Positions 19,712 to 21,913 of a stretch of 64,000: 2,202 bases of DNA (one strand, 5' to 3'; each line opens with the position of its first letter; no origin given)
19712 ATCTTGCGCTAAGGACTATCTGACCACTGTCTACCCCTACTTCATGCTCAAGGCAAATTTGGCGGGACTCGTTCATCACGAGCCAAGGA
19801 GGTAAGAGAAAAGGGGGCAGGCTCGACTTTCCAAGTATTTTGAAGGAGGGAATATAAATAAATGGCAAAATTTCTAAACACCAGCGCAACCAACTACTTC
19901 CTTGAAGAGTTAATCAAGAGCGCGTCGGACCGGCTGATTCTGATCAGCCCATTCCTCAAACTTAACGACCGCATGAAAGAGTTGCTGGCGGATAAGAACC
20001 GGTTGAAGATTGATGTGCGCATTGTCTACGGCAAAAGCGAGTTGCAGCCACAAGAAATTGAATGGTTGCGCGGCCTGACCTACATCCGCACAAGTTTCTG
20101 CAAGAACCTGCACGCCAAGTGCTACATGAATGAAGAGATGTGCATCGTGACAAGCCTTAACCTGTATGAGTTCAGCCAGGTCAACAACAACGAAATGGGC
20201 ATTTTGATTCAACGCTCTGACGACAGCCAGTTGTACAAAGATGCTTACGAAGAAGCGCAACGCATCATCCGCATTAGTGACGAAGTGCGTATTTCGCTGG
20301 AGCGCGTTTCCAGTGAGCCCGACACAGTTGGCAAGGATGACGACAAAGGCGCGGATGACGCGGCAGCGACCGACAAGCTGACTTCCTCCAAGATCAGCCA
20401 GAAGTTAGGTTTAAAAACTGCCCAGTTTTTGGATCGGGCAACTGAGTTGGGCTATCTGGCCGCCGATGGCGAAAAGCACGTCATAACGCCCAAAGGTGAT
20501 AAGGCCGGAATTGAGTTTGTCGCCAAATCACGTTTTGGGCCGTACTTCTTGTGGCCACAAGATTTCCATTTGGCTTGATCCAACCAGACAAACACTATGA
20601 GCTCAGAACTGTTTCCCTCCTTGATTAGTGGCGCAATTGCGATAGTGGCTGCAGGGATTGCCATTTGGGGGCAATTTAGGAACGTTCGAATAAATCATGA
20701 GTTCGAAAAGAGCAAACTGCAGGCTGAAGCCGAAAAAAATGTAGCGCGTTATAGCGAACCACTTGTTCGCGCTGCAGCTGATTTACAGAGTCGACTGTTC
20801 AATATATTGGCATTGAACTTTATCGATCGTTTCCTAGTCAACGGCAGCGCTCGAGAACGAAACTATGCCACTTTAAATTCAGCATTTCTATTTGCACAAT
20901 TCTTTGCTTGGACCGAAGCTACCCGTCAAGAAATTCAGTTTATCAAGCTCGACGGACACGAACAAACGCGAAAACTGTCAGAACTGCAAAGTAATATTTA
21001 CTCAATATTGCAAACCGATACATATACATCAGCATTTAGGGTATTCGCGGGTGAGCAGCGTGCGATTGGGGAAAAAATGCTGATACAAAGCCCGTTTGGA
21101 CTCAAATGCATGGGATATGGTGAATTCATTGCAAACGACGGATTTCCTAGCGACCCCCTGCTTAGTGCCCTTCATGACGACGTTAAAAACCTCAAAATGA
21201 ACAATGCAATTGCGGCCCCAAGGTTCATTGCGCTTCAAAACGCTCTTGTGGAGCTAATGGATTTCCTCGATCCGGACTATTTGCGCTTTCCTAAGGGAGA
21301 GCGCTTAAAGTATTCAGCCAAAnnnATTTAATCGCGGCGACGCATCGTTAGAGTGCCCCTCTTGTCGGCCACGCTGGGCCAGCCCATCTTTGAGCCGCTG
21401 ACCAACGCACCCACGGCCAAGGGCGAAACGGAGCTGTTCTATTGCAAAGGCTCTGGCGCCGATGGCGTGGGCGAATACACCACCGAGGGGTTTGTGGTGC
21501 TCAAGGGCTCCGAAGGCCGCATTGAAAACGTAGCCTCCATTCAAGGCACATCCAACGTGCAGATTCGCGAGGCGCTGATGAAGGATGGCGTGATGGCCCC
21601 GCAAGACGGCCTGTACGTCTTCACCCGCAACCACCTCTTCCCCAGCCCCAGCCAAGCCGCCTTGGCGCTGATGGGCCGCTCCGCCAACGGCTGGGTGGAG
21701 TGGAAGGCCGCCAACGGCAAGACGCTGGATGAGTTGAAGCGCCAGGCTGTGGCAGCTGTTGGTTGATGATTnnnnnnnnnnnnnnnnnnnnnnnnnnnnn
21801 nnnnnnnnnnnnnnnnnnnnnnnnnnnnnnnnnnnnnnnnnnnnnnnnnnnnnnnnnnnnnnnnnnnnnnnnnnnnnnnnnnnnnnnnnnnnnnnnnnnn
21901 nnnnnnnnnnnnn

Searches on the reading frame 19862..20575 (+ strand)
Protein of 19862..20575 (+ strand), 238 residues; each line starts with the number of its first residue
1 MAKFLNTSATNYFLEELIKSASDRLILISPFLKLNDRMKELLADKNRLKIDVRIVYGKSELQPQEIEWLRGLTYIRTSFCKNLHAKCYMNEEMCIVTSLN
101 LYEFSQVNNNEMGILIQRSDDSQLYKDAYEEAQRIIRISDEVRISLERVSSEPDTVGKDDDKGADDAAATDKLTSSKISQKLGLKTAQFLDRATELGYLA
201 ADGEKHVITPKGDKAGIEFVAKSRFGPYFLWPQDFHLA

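Call 7: search_protein_families(library=pfam, proteins=[window:19862-20575:+], max_evalue=1)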
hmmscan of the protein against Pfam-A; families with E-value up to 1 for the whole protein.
window:19862-20575:+ (238 aa): 1 family
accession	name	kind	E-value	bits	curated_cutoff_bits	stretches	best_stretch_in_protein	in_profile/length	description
PF13091.12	PLDc_2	-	8.5e-09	35.8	27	1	15-130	2-129/132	PLD-like domain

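Call 8: search_protein_families(library=padloc, proteins=[window:19862-20575:+], max_evalue=1)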
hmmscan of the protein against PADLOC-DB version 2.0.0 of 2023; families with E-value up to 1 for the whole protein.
window:19862-20575:+ (238 aa): 15 families
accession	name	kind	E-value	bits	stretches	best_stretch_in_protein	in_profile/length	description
PDLC05067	PDC-S69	-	1e-09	36.5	1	171-235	4-68/289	-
PDLC02614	DrmC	-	8.8e-06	23.6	1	14-123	26-142/153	DrmC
PDLC02605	DrmC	-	1.5e-05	22.8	2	82-122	208-249/270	DrmC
PDLC03922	MkoB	-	1.6e-05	22.4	1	7-170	309-446/610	-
PDLC02585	DrmC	-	3e-05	21.7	1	82-119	193-231/253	DrmC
PDLC02599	DrmC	-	4.8e-05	20.5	1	25-117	25-120/387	DrmC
PDLC02597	DrmC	-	5.8e-05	21.1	1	78-122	181-222/242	DrmC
PDLC02587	DrmC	-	6e-05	20.2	1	81-119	203-242/267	DrmC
PDLC02606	DrmC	-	8.8e-05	20.3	1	82-119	122-160/182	DrmC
PDLC03924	MkoC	-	0.00016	17.9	1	8-132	991-1132/1136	-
PDLC02616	DrmC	-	0.0016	16.1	1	81-123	163-206/224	DrmC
PDLC02595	DrmC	-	0.0051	14.6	1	9-117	116-244/269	DrmC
PDLC02611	DrmC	-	0.017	13.3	1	80-120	76-117/138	DrmC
PDLC02602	DrmC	-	0.023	11.7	1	81-117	196-233/381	DrmC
PDLC01602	Csn2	-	0.027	12.3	1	3-38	10-43/215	CAS-II-A; acquisition_associated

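Call 9: search_protein_families(library=ncbifam, proteins=[window:19862-20575:+], max_evalue=1)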
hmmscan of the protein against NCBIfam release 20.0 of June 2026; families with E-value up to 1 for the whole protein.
window:19862-20575:+ (238 aa): 2 families
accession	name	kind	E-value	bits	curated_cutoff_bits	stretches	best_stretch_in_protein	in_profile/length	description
NF038319.1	DISARM_DrmC_I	equivalog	1.7e-07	31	133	1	6-119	91-221/236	DISARM system phospholipase D-like protein DrmC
NF006946.0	PRK09428.1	equivalog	0.063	12.2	314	0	8-58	250-300/451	CDP-diacylglycerol--serine O-phosphatidyltransferase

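Call 10: search_protein_families(library=phrogs, proteins=[window:19862-20575:+], max_evalue=1)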
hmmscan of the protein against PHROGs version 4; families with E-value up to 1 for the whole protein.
window:19862-20575:+ (238 aa): 2 families
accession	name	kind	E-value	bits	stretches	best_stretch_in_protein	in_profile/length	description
phrog_9329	-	unknown function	2.5e-106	355.9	1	1-235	1-233/236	-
phrog_27596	-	unknown function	0.23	12.7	0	39-86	64-107/111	-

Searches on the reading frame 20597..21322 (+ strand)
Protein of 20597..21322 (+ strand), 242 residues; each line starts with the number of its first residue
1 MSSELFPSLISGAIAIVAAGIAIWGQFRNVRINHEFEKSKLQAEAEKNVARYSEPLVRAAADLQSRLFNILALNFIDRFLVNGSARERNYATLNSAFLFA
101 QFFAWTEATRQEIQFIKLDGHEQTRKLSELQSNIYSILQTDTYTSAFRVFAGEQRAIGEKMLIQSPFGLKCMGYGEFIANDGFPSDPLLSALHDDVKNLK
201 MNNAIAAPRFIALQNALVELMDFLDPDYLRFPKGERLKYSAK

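Call 7: search_protein_families(library=pfam, proteins=[window:20597-21322:+], max_evalue=1)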
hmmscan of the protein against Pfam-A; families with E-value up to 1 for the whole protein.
window:20597-21322:+ (242 aa): 1 family
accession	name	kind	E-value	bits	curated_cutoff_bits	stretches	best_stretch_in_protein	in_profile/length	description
PF20894.2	Tsp36_N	-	0.12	12.7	25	0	191-222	41-71/78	Small heat shock protein Tsp36, N-terminal domain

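Call 8: search_protein_families(library=padloc, proteins=[window:20597-21322:+], max_evalue=1)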
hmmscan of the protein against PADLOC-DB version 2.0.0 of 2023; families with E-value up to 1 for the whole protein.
window:20597-21322:+ (242 aa): 2 families
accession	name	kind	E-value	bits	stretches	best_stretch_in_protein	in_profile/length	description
PDLC03799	RTasTM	-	2.3e-08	31.8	1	32-192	49-195/229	DRT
PDLC03013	RTasTM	-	0.00043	18.1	1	45-181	62-184/229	-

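Call 9: search_protein_families(library=ncbifam, proteins=[window:20597-21322:+], max_evalue=1)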
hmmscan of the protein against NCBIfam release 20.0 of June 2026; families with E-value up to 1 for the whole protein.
window:20597-21322:+ (242 aa): 0 families

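Call 10: search_protein_families(library=phrogs, proteins=[window:20597-21322:+], max_evalue=1)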
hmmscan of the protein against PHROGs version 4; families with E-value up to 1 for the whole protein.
window:20597-21322:+ (242 aa): 3 families
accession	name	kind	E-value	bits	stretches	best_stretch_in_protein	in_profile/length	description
phrog_5606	-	unknown function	2.6e-59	201.8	1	1-232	1-225/232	-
phrog_1397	-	unknown function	0.16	13.3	1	9-58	10-57/116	-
phrog_6664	-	unknown function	0.31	12.5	0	9-44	10-46/97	-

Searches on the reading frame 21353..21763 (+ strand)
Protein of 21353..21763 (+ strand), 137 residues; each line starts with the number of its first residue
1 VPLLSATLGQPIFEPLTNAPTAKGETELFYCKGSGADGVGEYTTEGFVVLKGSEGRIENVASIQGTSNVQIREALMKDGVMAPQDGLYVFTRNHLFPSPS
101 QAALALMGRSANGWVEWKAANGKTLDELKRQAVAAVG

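Call 7: search_protein_families(library=pfam, proteins=[window:21353-21763:+], max_evalue=1)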
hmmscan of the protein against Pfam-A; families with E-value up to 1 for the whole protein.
window:21353-21763:+ (137 aa): 2 families
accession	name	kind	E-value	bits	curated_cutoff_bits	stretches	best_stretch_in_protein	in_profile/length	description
PF14267.11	DUF4357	-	1.3e-21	76.8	38.4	1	72-125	1-54/54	Domain of unknown function (DUF4357)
PF18755.6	RAMA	-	1.8e-06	28.3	35.2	1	94-133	62-102/107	Restriction Enzyme Adenine Methylase Associated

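Call 8: search_protein_families(library=padloc, proteins=[window:21353-21763:+], max_evalue=1)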
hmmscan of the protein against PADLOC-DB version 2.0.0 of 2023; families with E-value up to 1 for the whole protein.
window:21353-21763:+ (137 aa): 7 families
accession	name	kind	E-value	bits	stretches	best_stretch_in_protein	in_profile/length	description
PDLC04925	PDC-S14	-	1.9e-41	140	1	3-131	167-296/301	-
PDLC04923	PDC-S14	-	1.2e-27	94.8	1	8-133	181-314/320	-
PDLC04922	PDC-S14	-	1.3e-15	55.5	1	28-132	196-301/305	-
PDLC02190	DUF3780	-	2.5e-13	47.9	1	29-128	255-355/361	-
PDLC05040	PDC-S57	-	1.5e-08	32.8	1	47-130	152-226/229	-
PDLC04921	PDC-S14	-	2.3e-06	25.1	1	84-133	220-272/280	-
PDLC04924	PDC-S14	-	1.3e-05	23.1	1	71-121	222-273/280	-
